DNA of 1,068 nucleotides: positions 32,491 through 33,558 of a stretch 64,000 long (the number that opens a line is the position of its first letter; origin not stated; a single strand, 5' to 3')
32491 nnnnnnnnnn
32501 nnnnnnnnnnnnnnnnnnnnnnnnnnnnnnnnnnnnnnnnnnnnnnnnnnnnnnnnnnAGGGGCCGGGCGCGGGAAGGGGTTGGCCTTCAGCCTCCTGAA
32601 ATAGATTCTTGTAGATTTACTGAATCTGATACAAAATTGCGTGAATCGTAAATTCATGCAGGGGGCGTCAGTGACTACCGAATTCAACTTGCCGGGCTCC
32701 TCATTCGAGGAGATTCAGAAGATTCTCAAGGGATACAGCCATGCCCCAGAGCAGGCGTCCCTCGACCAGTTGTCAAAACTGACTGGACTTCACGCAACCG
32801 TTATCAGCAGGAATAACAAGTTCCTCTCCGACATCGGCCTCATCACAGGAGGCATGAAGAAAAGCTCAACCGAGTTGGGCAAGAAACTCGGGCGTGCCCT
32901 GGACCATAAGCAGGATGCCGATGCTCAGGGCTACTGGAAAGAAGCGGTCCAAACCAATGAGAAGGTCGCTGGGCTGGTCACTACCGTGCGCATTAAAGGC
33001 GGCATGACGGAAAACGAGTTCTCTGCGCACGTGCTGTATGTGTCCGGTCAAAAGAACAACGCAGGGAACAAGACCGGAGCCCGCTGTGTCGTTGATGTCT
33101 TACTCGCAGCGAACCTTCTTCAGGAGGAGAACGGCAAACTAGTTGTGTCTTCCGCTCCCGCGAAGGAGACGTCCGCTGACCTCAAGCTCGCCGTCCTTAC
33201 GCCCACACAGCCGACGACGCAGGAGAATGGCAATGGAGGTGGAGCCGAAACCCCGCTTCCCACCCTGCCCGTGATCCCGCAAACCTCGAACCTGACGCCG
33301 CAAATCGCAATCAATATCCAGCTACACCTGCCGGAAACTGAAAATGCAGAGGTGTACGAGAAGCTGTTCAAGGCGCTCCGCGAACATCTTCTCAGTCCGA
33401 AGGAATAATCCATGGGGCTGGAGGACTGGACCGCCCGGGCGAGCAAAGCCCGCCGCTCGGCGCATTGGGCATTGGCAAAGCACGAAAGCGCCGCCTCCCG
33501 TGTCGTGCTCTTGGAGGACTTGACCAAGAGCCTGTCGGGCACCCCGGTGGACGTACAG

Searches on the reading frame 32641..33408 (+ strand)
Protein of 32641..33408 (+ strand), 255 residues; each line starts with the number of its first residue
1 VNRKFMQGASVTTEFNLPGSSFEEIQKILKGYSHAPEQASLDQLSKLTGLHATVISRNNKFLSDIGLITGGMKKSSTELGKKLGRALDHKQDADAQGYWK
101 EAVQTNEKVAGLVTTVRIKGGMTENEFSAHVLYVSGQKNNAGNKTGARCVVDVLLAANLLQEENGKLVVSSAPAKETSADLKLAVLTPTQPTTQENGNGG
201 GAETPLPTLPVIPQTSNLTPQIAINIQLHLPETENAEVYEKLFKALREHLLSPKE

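Call 3: search_protein_families(library=pfam, proteins=[window:32641-33408:+], max_evalue=1)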
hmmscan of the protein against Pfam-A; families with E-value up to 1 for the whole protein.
window:32641-33408:+ (255 aa): 0 families

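Call 4: search_protein_families(library=padloc, proteins=[window:32641-33408:+], max_evalue=1)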
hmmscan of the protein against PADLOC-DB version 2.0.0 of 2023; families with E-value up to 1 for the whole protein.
window:32641-33408:+ (255 aa): 2 families
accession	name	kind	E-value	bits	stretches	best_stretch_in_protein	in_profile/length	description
PDLC04589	PDC-M34A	-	2.3e-09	35.9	1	190-250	147-207/208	-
PDLC04588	PDC-M34A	-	0.00092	16.7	1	180-251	191-259/260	-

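Call 6: search_protein_families(library=ncbifam, proteins=[window:32641-33408:+], max_evalue=10)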
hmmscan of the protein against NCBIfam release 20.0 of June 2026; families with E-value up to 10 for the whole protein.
window:32641-33408:+ (255 aa): 0 families

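Call 7: search_protein_families(library=phrogs, proteins=[window:32641-33408:+], max_evalue=10)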
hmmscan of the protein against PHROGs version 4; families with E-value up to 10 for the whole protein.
window:32641-33408:+ (255 aa): 0 families

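Call 43: find_homologous_proteins(query=window:32671-33408:+)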
Query window:32671-33408:+ (245 aa): 208 proteins with E <= 0.001 among 704 candidates; the best 120 are listed.
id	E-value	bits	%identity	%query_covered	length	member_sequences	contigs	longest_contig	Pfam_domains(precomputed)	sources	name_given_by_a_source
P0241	8.5e-154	528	100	100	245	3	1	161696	-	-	-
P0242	6.6e-138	476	90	100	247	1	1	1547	-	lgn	-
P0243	1.4e-137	475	90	100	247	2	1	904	-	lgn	-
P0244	5.4e-134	463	89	100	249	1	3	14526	-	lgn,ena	-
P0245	2.2e-133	461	87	100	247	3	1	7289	-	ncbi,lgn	-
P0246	6.3e-133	460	86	100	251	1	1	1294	-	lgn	-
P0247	5.5e-132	457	85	100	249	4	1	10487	-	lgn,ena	-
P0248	1.1e-131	456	86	100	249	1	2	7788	-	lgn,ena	-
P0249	4.6e-131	454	85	100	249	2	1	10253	-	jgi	jgi:hypothetical protein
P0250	1.1e-130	452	86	100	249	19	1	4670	-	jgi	-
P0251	1.5e-130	452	86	100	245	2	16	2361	-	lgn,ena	-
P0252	2.1e-130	452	85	100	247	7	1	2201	-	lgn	-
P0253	2.1e-130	452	83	100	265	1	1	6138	-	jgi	jgi:hypothetical protein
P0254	1.1e-129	449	86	100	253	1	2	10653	-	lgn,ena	-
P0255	1.4e-128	446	84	100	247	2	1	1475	-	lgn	-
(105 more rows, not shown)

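Call 56: predict_structure(alignment_id=A3)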
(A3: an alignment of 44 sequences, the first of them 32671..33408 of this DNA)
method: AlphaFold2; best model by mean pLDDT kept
length: 245 residues; sequences in the alignment: 44
mean_pLDDT: 77.5   pTM: 0.61
mean pLDDT of the five models: 77.5, 77.5, 76.3, 75.5, 74.9
residues with pLDDT >= 90: 126; 70-90: 55; 50-70: 15; < 50: 49
segments of 3 or more residues with pLDDT < 50: 163-206, 208-210
pLDDT, mean of each block of 10 residues (from residue 1): 78 95 89 92 92 91 85 96 95 90 90 93 91 93 95 91 40 29 32 39 44 66 77 81 64
secondary structure, 60 per line:
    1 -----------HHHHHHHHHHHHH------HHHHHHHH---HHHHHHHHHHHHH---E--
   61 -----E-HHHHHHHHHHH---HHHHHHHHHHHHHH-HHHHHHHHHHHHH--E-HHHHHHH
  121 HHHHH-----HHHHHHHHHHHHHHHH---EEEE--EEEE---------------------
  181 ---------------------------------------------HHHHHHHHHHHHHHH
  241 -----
elements in order: H12-24 H31-38 H42-54 H68-78 H82-95 H97-109 H114-125 H131-146 E150-153 E156-159 H226-240

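Call 64: fold_search(model_id=the predicted structure, library=pdb)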
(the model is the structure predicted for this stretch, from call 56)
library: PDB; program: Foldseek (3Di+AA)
matches with E <= 10: 1066; with E <= 0.001: 0
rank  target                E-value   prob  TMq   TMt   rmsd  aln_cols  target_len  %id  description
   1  2uwm_A                2.1e-02  0.96  0.21  0.26  11.2       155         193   10  C-TERMINAL DOMAIN(WH2-WH4) OF ELONGATION FACTOR SELB IN COMPLEX WITH SECIS RNA (released 2007-05-08)
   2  8bij_A                2.9e-02  0.95  0.25  0.20   8.7       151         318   13  O-Methyltransferase Plu4894 (mutant I88M, W91L, C97Y, S142L, G146V, Y258M, L270F, S309Y) in complex with SAH (released 2023-03-08)
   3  3nrv_A                3.4e-02  1.00  0.21  0.36   4.8        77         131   21  Crystal structure of MarR/EmrR family transcriptional regulator from Acinetobacter sp. ADP1 (released 2010-09-15)
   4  8bie_A                4.0e-02  0.90  0.22  0.18   9.8       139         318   15  O-Methyltransferase Plu4894 in complex with SAH (released 2023-03-08)
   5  4aih_D                4.2e-02  0.99  0.26  0.45  12.7       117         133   17  Crystal structure of RovA from Yersinia in its free form (released 2012-09-12)
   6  2uwm_B                4.2e-02  0.90  0.22  0.25  11.1       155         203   10  C-TERMINAL DOMAIN(WH2-WH4) OF ELONGATION FACTOR SELB IN COMPLEX WITH SECIS RNA (released 2007-05-08)
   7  2pjp_A                4.7e-02  0.92  0.21  0.37  10.8       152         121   12  Structure of the mRNA-binding domain of elongation factor SelB from E.coli in complex with SECIS RNA (released 2007-10-30)
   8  1wsu_A                4.7e-02  0.90  0.21  0.38  11.0       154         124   10  C-terminal domain of elongation factor selB complexed with SECIS RNA (released 2005-01-25)
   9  5hnh_A                5.5e-02  0.95  0.37  0.34   7.1       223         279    8  Crystal structure of pyrene- and phenanthrene-modified DNA in complex with the BpuJ1 endonuclease binding domain (released 2016-08-17)
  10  5f8e_A                6.5e-02  0.97  0.27  0.20   8.1       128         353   14  Rv2258c-SAH (released 2016-06-29)
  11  9ff4_A                6.5e-02  0.63  0.21  0.28  13.2       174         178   17  The structure of G.kaustophilus T-1 ScoC-17bp dsDNA complex (released 2025-06-04)
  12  3nrv_B                6.9e-02  1.00  0.21  0.37   3.3        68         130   22  Crystal structure of MarR/EmrR family transcriptional regulator from Acinetobacter sp. ADP1 (released 2010-09-15)
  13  5hnf_A                8.0e-02  0.92  0.37  0.33   7.3       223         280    8  Crystal structure of pyrene- and phenanthrene-modified DNA in complex with the BpuJ1 endonuclease binding domain (released 2016-08-17)
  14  5cvi_A                8.0e-02  0.75  0.21  0.23  10.8       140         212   14  Structure of the manganese regulator SloR (released 2015-08-12)
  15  8bir_B                8.0e-02  0.75  0.23  0.18  10.2       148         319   14  O-Methyltransferase Plu4895 in complex with SAH and AQ-256 (released 2023-03-08)
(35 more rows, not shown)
